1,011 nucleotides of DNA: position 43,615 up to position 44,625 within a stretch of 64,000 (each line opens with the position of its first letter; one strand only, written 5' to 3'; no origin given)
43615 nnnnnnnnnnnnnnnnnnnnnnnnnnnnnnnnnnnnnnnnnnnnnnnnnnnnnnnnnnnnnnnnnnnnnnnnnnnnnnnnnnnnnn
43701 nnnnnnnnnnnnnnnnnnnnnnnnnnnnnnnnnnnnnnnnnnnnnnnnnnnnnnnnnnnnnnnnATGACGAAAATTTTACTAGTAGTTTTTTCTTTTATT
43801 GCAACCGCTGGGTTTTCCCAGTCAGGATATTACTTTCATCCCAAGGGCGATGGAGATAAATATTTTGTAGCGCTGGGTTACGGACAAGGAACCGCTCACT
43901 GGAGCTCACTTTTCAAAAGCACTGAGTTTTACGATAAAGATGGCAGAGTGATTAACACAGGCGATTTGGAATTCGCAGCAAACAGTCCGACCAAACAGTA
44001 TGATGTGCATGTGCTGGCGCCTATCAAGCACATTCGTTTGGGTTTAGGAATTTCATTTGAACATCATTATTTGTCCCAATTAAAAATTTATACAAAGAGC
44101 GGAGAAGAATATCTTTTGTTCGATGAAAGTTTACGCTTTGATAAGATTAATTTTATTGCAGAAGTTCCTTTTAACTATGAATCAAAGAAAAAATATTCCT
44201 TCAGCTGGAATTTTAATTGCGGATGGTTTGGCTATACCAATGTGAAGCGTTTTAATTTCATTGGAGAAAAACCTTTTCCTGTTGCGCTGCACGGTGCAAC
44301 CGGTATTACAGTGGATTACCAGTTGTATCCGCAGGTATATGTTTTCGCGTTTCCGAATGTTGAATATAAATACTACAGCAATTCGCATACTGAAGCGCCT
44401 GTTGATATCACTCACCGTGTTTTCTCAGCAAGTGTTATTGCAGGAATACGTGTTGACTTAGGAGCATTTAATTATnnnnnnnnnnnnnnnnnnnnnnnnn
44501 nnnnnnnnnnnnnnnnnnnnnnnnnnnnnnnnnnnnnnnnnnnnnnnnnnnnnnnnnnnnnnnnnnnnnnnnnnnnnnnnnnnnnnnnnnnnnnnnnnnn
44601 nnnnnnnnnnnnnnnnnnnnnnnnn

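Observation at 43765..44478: Unknown secreted beta-barrel-like protein translationally coupled inside the biotin operon (bioB-X-bioF-bioD-bioA)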

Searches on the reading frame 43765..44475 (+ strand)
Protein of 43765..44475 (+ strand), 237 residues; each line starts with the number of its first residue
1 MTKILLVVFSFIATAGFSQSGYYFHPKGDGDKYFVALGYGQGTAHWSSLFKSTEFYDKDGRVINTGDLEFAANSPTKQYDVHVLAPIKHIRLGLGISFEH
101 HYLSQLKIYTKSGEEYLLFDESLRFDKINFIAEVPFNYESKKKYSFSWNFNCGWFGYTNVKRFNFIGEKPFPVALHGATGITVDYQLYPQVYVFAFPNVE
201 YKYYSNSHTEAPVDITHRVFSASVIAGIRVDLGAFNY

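Call 3: search_protein_families(library=pfam, proteins=[window:43765-44475:+], max_evalue=1)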
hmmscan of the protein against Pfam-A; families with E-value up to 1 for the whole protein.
window:43765-44475:+ (237 aa): 1 family
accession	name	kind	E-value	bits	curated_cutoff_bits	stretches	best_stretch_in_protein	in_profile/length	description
PF25222.1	DUF7840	-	0.066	13.3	27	1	120-206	62-143/224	Domain of unknown function (DUF7840)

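Call 4: search_protein_families(library=ncbifam, proteins=[window:43765-44475:+], max_evalue=1)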
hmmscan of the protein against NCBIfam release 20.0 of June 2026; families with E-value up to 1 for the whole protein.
window:43765-44475:+ (237 aa): 1 family
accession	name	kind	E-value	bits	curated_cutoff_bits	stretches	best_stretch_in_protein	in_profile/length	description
NF009028.0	PRK12364.1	equivalog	0.073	11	1377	1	91-154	623-684/842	ribonucleoside-diphosphate reductase subunit alpha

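Call 5: find_homologous_proteins(query=window:43765-44475:+, max_evalue=0.001)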
Query window:43765-44475:+ (237 aa): 54 proteins with E <= 0.001 among 275 candidates.
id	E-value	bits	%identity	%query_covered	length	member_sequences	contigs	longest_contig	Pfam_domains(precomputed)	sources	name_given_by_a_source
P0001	1.6e-158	543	100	100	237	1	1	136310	-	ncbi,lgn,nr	ncbi:MAG: hypothetical protein HY841_00760 [Bacteroidetes bacterium]|nr:hypothetical protein [Bacter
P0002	1.2e-126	439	78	100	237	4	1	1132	-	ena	-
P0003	7.7e-120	417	76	94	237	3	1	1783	-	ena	-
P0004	1.4e-116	406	74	98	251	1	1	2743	-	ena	-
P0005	2.1e-116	405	74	100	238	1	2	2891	-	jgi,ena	jgi:hypothetical protein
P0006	8.8e-116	403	71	98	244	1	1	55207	-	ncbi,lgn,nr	ncbi:MAG: hypothetical protein HY063_13780 [Bacteroidetes bacterium]|nr:hypothetical protein [Bacter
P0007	2.8e-114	398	74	93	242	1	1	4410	-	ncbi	-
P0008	4.3e-111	388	72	97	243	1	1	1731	-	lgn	-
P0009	1.9e-110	386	71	100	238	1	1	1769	-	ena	-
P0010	1.0e-106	374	75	92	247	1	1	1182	-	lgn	-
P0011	1.2e-104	367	69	96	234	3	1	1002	-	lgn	-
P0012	1.4e-104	367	67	99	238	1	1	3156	-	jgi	jgi:hypothetical protein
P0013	4.2e-104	365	69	96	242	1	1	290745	-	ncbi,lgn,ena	-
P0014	1.1e-103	364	67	97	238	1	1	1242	-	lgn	-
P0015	1.2e-103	364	73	90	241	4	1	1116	-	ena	-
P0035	1.9e-97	343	62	99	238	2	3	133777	-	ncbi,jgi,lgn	-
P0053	6.7e-84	299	59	92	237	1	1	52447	-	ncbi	ncbi:MAG: hypothetical protein V1781_07835 [Bacteroidota bacterium]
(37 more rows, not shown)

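Call 6: search_solved_structures(query=window:43765-44475:+, max_evalue=10)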
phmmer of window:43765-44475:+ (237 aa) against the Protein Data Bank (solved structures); distinct sequences matched with E-value up to 10: 9.
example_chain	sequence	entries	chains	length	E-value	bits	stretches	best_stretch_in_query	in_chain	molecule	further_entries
4b4d_A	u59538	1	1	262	0.48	12.9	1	35-79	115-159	FERREDOXIN-NADP REDUCTASE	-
2ywn_A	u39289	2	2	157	0.65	12.5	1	125-171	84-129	Peroxiredoxin-like protein | Peroxiredoxin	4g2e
2puh_A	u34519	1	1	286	0.83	12.1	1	10-63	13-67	2-hydroxy-6-oxo-6-phenylhexa-2,4-dienoate hydrolase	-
2og1_A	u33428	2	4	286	0.83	12.1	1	10-63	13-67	2-hydroxy-6-oxo-6-phenylhexa-2,4-dienoate hydrolase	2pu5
3v1l_A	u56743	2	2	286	0.83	12.1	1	10-63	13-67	2-hydroxy-6-oxo-6-phenylhexa-2,4-dienoate hydrolase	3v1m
3v1k_A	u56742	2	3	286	0.84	12.1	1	10-63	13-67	2-hydroxy-6-oxo-6-phenylhexa-2,4-dienoate hydrolase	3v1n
2pu7_A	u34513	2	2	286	0.84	12.1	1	10-63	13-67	2-hydroxy-6-oxo-6-phenylhexa-2,4-dienoate hydrolase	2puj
2rht_A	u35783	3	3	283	0.86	12.1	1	11-63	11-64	2-hydroxy-6-oxo-6-phenylhexa-2,4-dienoate hydrolase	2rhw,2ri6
3d54_A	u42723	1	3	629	1.5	11.3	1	98-161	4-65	Phosphoribosylformylglycinamidine synthase II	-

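Call 10: find_encoding_contigs(protein=P0013, flank=10000, max_places=3)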
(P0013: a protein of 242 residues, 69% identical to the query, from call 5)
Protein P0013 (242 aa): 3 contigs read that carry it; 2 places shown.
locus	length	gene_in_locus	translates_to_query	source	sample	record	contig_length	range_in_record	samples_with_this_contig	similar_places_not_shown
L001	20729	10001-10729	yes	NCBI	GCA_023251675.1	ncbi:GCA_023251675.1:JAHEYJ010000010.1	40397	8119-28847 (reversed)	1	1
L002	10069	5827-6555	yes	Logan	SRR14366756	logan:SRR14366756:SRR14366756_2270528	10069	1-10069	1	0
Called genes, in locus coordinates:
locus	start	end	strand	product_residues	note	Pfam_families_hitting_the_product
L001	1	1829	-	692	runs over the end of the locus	PF07676:PD40, PF00691:OmpA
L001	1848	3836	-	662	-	PF14938:SNAP (weak), PF07719:TPR_2 (faint), PF13181:TPR_8 (faint), PF13424:TPR_12 (weak), PF13428:TPR_14 (faint), PF17874:TPR_MalT, PF13424:TPR_12, PF07228:SpoIIE, +4 more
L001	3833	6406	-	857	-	PF07676:PD40 (weak), PF13620:CarboxypepD_reg (weak), PF13715:CarbopepD_reg_2 (faint), PF13620:CarboxypepD_reg (weak), PF00691:OmpA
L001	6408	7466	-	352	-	-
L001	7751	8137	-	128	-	PF01245:Ribosomal_L19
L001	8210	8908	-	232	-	PF01746:tRNA_m1G_MT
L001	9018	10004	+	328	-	PF04055:Radical_SAM, PF06968:BATS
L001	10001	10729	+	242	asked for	-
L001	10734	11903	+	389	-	PF00155:Aminotran_1_2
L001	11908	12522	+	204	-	PF13500:AAA_26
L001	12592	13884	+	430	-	PF00202:Aminotran_3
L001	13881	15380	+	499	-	PF00289:Biotin_carb_N, PF02222:ATP-grasp, PF02655:ATP-grasp_3 (weak), PF02786:CPSase_L_D2, PF08443:RimK (weak), PF07478:Dala_Dala_lig_C, PF02785:Biotin_carb_C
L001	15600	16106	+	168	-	PF14127:DUF4294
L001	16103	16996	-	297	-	PF02737:3HCDH_N, PF13561:adh_short_C2 (faint), PF00725:3HCDH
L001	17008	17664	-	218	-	PF00230:MIP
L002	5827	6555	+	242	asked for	-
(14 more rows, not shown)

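Call 11: find_encoding_contigs(protein=P0035, flank=10000, max_places=3)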
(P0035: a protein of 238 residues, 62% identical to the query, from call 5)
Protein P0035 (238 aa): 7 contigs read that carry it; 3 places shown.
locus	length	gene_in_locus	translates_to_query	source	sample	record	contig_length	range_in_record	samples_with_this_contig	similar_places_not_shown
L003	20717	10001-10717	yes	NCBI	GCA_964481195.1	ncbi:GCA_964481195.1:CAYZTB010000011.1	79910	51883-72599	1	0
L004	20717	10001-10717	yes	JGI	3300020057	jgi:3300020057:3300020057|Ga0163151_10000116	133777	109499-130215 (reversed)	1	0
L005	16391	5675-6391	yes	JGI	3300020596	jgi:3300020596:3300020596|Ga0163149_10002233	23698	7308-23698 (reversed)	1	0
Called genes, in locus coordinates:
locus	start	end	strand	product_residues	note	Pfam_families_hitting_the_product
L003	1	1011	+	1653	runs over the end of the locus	PF18911:PKD_4, PF00801:PKD, PF18911:PKD_4, PF18911:PKD_4, PF00801:PKD, PF18911:PKD_4, PF00801:PKD, PF18911:PKD_4, +2 more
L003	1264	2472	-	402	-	PF07494:Reg_prop (faint), PF18962:Por_Secre_tail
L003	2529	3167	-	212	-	-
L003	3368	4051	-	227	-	-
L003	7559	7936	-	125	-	PF01245:Ribosomal_L19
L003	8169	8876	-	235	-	PF01746:tRNA_m1G_MT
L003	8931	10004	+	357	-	PF04055:Radical_SAM, PF06968:BATS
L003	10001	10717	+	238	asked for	-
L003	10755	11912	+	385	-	PF00155:Aminotran_1_2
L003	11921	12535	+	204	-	PF13500:AAA_26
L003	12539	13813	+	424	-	PF00202:Aminotran_3, PF00155:Aminotran_1_2 (weak)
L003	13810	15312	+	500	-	PF00289:Biotin_carb_N, PF02222:ATP-grasp, PF02786:CPSase_L_D2, PF07478:Dala_Dala_lig_C, PF02785:Biotin_carb_C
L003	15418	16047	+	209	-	PF14127:DUF4294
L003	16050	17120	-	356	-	PF06325:PrmA (weak)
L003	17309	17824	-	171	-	PF05163:DinB (weak)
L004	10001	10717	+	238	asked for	-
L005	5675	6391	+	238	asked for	-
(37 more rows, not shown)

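Call 12: find_encoding_contigs(protein=P0053, flank=10000, max_places=3)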
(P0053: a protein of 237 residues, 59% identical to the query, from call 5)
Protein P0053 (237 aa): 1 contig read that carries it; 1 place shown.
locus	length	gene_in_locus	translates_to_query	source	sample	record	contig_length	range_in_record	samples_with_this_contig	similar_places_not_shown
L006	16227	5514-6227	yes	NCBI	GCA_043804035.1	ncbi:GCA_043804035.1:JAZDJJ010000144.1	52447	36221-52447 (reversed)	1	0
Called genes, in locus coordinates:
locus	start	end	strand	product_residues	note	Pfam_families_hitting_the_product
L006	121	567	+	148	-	PF13588:HSDR_N_2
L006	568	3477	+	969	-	PF00082:Peptidase_S8, PF18962:Por_Secre_tail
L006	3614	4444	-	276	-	PF00809:Pterin_bind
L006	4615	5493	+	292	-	PF01513:NAD_kinase, PF20143:NAD_kinase_C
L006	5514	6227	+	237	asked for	-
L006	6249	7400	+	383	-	PF00155:Aminotran_1_2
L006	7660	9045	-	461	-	PF00890:FAD_binding_2 (weak), PF01134:GIDA (faint), PF01266:DAO (faint), PF07992:Pyr_redox_2, PF12831:FAD_oxidored (weak), PF13738:Pyr_redox_3, PF00070:Pyr_redox, PF02852:Pyr_redox_dim, +2 more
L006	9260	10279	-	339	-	PF00793:DAHP_synth_1, PF03102:NeuB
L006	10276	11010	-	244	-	PF00290:Trp_syntA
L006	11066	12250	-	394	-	PF00291:PALP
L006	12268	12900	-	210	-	PF00697:PRAI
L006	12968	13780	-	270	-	PF00218:IGPS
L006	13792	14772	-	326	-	PF02885:Glycos_trans_3N, PF00591:Glycos_transf_3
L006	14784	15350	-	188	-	PF00117:GATase, PF07722:Peptidase_C26 (weak)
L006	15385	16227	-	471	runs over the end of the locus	PF04715:, PF00425:Chorismate_bind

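Call 13: predict_structure(alignment_id=A1)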
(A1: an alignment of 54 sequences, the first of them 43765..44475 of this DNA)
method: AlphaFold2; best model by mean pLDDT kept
length: 237 residues; sequences in the alignment: 54
mean_pLDDT: 81.7   pTM: 0.75
mean pLDDT of the five models: 81.7, 80.7, 80.0, 79.9, 78.4
residues with pLDDT >= 90: 111; 70-90: 70; 50-70: 34; < 50: 22
segments of 3 or more residues with pLDDT < 50: 18-27, 160-169
pLDDT, mean of each block of 10 residues (from residue 1): 73 54 49 94 93 71 77 94 93 95 76 70 88 93 94 79 44 90 95 98 85 84 98 69
secondary structure, 60 per line:
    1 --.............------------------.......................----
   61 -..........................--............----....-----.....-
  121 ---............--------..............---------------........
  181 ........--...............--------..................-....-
elements in order: H3-15 E34-56 E62-87 E90-101 E106-109 E115-119 E124-135 E144-157 E173-188 E191-205 E214-231 H233-236

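Call 22: find_related_loci(query=A1, collection=genome_contigs, flank=10000)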
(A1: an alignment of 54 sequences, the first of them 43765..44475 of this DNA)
Query A1 (237 aa) in genome_contigs; peptide patterns used: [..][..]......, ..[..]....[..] (x = any residue, [..] = any of these).
75 stretches matched a pattern; 7 encode a relative of the query (tblastn E <= 1e-3); 7 distinct loci.
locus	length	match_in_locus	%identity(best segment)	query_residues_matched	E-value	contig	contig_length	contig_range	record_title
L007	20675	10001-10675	69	7-233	2e-106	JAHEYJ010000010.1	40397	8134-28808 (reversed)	MAG: Bacteroidetes bacterium isolate nzgw125 NODE_456_length_40398_cov_2.955657, whole genome shotgun sequence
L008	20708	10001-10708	62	1-235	4e-102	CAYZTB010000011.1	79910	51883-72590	MAG TPA_asm: uncultured Bacteroidia bacterium isolate SRP128246_co1_513 genome assembly, contig: NODE_248_length_79910_c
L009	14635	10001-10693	58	4-235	2e-93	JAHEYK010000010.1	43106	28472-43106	MAG: Bacteroidetes bacterium isolate nzgw126 NODE_909_length_43107_cov_6.678500, whole genome shotgun sequence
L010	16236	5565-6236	59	17-237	1e-88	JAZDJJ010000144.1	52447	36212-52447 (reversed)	MAG: Bacteroidota bacterium isolate MEGAHIT-group-0.474 k141_18710881, whole genome shotgun sequence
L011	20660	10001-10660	70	16-235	1e-106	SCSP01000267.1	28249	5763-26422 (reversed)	MAG: Bacteroidetes bacterium isolate FW215_bin.19 FW215_bin.19-88214, whole genome shotgun sequence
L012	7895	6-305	68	133-232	3e-47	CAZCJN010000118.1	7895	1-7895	MAG TPA_asm: uncultured Bacteroidia bacterium isolate binchicken_co396_338 genome assembly, contig: NODE_13427_length_78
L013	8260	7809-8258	58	1-148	8e-53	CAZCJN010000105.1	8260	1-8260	MAG TPA_asm: uncultured Bacteroidia bacterium isolate binchicken_co396_338 genome assembly, contig: NODE_12530_length_82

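Call 24: search_protein_representatives(alignment_id=A1)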
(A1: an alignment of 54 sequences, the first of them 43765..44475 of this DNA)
Query: 54 sequences, 237 profile positions. Proteins with E-value up to 0.001 (for the whole library): 42; up to 1e-10: 37; up to 1e-30: 25. The best 42 are listed.
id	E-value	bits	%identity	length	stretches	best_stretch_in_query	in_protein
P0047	1.2e-112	391.2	-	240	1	6-235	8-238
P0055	5.0e-67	241.9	-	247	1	27-234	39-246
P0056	4.6e-61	222.3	-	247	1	18-233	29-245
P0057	1.6e-56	207.5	-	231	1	1-232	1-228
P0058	3.3e-56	206.4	-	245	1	5-231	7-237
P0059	1.6e-55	204.2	-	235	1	10-234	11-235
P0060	5.0e-55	202.6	-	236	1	1-233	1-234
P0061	8.4e-55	201.9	-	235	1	1-234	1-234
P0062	5.4e-53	195.9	-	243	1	7-234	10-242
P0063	4.4e-51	189.7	-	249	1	4-234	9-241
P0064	2.1e-50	187.5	-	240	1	2-233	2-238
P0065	3.7e-50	186.7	-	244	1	9-234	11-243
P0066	7.8e-50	185.6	-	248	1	5-235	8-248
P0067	1.1e-49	185.1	-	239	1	16-234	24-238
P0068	5.7e-47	176.2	-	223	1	25-232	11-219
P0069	1.3e-45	171.8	-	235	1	1-233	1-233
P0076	7.4e-36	139.8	-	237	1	1-232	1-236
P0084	3.5e-18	82.0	-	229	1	5-232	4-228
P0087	5.3e-14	68.3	-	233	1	8-232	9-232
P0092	5.9e-07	45.2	-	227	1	7-173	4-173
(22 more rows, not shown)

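Call 26: find_encoding_contigs(protein=P0055, flank=8000, max_places=3)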
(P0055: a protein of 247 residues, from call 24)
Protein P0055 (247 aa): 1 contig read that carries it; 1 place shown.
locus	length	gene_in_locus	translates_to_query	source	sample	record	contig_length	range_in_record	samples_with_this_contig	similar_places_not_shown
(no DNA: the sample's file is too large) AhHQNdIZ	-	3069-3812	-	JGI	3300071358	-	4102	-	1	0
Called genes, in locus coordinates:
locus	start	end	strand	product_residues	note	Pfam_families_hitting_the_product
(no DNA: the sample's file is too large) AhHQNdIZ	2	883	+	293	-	?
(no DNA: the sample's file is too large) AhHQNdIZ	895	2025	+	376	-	PF13439:Glyco_transf_4, PF00534:Glycos_transf_1, PF13692:Glyco_trans_1_4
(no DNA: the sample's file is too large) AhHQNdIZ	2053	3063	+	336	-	PF04055:Radical_SAM, PF06968:BATS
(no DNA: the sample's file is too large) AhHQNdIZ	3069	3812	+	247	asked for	-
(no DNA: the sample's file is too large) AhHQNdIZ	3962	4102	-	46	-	?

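Call 29: find_homologous_proteins(query=A2, max_evalue=0.001)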
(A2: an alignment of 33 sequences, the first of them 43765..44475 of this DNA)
Query A2 (33 sequences) (237 aa, profile of the alignment): 58 proteins with E <= 0.001 among 3615 candidates.
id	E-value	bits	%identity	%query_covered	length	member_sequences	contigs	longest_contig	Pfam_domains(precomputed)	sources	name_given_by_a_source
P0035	4.2e-91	323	62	99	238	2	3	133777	-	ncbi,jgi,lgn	-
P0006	7.8e-91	322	71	98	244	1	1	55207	-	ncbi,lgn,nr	ncbi:MAG: hypothetical protein HY063_13780 [Bacteroidetes bacterium]|nr:hypothetical protein [Bacter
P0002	1.5e-90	321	78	100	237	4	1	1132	-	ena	-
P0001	1.1e-89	318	100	100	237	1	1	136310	-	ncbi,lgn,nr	ncbi:MAG: hypothetical protein HY841_00760 [Bacteroidetes bacterium]|nr:hypothetical protein [Bacter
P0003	4.5e-89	316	76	94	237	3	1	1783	-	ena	-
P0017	8.8e-89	315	69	98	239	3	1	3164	-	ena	-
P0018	9.1e-89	315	64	98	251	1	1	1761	-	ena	-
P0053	1.0e-88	315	59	92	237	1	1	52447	-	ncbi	ncbi:MAG: hypothetical protein V1781_07835 [Bacteroidota bacterium]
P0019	1.1e-88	315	65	100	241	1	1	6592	-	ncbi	-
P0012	1.3e-88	314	67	99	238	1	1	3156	-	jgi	jgi:hypothetical protein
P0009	2.0e-88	314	71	100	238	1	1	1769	-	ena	-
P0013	3.3e-88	313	69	96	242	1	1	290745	-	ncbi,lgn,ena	-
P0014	4.2e-88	313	67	97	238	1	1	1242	-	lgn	-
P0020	5.0e-88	312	69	99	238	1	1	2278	-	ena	-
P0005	5.6e-88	312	74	100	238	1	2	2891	-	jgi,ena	jgi:hypothetical protein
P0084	2.1e-66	242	23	100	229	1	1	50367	-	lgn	-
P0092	4.1e-53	198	22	71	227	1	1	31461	-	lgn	-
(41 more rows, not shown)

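Call 30: find_encoding_contigs(protein=P0084, flank=8000, max_places=2)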
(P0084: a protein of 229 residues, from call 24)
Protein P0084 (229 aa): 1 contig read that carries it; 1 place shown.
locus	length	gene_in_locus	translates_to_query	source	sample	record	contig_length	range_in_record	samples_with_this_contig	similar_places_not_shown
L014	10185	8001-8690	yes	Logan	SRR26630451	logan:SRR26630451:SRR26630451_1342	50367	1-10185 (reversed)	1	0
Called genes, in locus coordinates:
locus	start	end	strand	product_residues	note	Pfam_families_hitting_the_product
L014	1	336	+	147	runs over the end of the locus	PF01832:Glucosaminidase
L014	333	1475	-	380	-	PF00144:Beta-lactamase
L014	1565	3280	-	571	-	PF04294:VanW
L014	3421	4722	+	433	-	PF24316:Tli3 (faint), PF02012:BNR (faint), PF13088:BNR_2 (weak)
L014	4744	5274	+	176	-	-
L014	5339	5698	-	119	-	PF01245:Ribosomal_L19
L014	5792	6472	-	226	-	PF01746:tRNA_m1G_MT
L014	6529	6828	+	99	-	-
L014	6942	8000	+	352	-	PF04055:Radical_SAM, PF06968:BATS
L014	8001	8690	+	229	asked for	-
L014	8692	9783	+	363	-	PF00155:Aminotran_1_2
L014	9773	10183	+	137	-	?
